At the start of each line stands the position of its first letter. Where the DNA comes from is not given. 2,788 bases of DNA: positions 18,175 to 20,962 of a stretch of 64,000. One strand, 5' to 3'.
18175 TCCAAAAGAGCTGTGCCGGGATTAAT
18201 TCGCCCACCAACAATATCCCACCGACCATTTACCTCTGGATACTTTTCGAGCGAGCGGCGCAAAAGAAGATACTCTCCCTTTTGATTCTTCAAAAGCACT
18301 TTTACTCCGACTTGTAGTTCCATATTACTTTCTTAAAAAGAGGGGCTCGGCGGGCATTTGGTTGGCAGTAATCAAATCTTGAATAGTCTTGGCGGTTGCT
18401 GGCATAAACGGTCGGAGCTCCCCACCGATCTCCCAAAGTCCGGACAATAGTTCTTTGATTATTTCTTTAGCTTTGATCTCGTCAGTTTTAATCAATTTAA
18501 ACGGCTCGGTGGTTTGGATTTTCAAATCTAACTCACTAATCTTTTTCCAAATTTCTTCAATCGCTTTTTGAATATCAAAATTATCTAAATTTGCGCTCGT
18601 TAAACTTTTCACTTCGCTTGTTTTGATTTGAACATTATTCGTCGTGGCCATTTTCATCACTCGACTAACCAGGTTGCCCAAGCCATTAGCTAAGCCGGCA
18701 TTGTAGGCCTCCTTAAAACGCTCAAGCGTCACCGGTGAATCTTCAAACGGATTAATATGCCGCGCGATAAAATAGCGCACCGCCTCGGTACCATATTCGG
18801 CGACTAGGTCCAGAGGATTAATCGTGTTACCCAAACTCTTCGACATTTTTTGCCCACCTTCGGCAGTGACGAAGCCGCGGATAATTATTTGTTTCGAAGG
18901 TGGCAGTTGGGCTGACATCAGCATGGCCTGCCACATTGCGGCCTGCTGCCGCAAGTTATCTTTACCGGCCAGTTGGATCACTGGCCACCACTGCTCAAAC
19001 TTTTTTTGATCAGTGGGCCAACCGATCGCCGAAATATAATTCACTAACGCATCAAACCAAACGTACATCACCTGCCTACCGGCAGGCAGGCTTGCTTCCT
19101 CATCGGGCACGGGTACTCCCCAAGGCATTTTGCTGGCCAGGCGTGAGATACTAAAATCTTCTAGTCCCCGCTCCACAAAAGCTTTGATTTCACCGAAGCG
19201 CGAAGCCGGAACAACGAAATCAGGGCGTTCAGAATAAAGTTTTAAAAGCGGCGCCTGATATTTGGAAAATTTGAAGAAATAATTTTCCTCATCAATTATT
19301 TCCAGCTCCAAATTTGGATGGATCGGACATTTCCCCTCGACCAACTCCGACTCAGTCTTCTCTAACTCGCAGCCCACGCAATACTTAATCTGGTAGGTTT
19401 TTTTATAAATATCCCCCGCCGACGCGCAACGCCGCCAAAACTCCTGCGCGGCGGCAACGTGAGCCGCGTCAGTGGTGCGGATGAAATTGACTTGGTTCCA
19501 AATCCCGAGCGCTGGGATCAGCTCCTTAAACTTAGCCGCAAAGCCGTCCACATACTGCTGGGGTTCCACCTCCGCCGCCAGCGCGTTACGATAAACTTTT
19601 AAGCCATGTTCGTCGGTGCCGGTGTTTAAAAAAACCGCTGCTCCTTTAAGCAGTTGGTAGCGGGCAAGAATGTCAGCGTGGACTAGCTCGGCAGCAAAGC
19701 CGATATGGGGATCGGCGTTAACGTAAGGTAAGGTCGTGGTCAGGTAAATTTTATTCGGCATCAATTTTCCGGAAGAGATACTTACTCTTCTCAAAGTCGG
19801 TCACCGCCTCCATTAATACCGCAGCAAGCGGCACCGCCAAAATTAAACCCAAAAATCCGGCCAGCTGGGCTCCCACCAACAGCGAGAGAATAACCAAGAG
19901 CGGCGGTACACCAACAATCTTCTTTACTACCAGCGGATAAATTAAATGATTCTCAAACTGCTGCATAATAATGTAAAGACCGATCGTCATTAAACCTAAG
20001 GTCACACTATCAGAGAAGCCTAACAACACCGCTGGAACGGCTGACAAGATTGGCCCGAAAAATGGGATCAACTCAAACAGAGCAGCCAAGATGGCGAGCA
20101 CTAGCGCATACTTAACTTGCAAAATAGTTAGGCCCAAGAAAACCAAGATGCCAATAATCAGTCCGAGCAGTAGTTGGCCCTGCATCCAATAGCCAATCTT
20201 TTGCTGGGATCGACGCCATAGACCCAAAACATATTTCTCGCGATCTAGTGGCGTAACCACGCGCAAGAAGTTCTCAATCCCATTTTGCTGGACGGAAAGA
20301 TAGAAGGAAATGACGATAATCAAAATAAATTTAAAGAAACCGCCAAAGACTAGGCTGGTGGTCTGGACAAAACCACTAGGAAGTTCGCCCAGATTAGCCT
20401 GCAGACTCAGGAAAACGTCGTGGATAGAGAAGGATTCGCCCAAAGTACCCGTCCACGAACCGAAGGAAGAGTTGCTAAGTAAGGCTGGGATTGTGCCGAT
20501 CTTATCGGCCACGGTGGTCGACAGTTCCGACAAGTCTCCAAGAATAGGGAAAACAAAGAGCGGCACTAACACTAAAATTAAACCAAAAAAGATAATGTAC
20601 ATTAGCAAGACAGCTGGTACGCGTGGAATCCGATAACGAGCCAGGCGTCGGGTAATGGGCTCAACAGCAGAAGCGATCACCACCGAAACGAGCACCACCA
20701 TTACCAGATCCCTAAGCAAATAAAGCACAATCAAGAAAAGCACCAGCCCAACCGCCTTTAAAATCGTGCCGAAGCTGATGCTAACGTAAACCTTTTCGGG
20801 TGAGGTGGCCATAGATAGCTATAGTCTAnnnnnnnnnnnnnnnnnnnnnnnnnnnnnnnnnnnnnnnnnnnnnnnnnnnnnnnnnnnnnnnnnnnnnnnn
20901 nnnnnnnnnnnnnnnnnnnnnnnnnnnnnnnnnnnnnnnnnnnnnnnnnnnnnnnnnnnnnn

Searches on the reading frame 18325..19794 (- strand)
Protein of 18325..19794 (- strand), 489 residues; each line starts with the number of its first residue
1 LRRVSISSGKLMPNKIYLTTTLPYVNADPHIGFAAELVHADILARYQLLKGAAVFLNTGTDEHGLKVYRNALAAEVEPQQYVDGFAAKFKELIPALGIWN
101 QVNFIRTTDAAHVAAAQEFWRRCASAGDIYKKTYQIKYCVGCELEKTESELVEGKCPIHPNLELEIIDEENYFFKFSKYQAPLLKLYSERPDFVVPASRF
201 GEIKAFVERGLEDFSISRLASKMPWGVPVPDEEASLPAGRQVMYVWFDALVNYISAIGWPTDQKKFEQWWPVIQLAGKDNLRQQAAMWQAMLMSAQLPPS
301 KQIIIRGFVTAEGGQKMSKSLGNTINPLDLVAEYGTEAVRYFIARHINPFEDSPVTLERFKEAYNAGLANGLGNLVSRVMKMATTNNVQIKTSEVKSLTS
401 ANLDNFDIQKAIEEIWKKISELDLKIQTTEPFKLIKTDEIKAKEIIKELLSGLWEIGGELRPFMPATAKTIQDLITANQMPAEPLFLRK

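Call 11: search_protein_families(library=pfam, proteins=[window:18325-19794:-])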
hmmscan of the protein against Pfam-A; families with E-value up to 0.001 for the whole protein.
window:18325-19794:- (489 aa): 5 families
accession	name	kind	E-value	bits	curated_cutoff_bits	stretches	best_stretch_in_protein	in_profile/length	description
PF09334.17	tRNA-synt_1g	-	6.6e-83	279.1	20.1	2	167-380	179-391/391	tRNA synthetases class I (M)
PF00133.28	tRNA-synt_1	-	1.3e-31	110.2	22.7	2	239-344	295-403/414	tRNA synthetases class I (I, L, M and V)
PF01406.26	tRNA-synt_1e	-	6.8e-10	39.2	27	1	303-345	241-282/301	tRNA synthetases class I (C) catalytic domain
PF01921.24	tRNA-synt_1f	-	0.00035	20.1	27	0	307-358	273-323/360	tRNA synthetases class I (K)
PF20935.2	DUF6847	-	0.00064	20.1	27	0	374-429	82-135/141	Family of unknown function (DUF6847)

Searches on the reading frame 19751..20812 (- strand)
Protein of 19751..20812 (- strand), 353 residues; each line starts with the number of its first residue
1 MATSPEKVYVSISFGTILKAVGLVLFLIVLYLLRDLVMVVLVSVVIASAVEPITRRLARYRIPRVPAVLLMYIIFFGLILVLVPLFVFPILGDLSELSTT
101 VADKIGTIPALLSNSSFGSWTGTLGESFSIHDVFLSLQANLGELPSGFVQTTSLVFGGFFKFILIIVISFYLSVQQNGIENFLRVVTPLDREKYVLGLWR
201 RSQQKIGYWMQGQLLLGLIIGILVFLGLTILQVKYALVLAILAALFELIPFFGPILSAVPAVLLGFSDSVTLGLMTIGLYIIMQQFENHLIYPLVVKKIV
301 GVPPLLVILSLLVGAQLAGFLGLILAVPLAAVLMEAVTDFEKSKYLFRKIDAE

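Call 11: search_protein_families(library=pfam, proteins=[window:19751-20812:-])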
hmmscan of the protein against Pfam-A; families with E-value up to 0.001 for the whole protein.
window:19751-20812:- (353 aa): 1 family
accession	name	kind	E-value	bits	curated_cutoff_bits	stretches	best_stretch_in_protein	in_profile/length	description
PF01594.21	AI-2E_transport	-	2e-53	182.1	34.3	1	23-339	7-325/327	AI-2E family transporter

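Call 45: find_encoding_contigs(protein=window:19751-20812:-, flank=4000, max_places=10)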
Protein window:19751-20812:- (353 aa): no gene with exactly this product is on record in the collection.
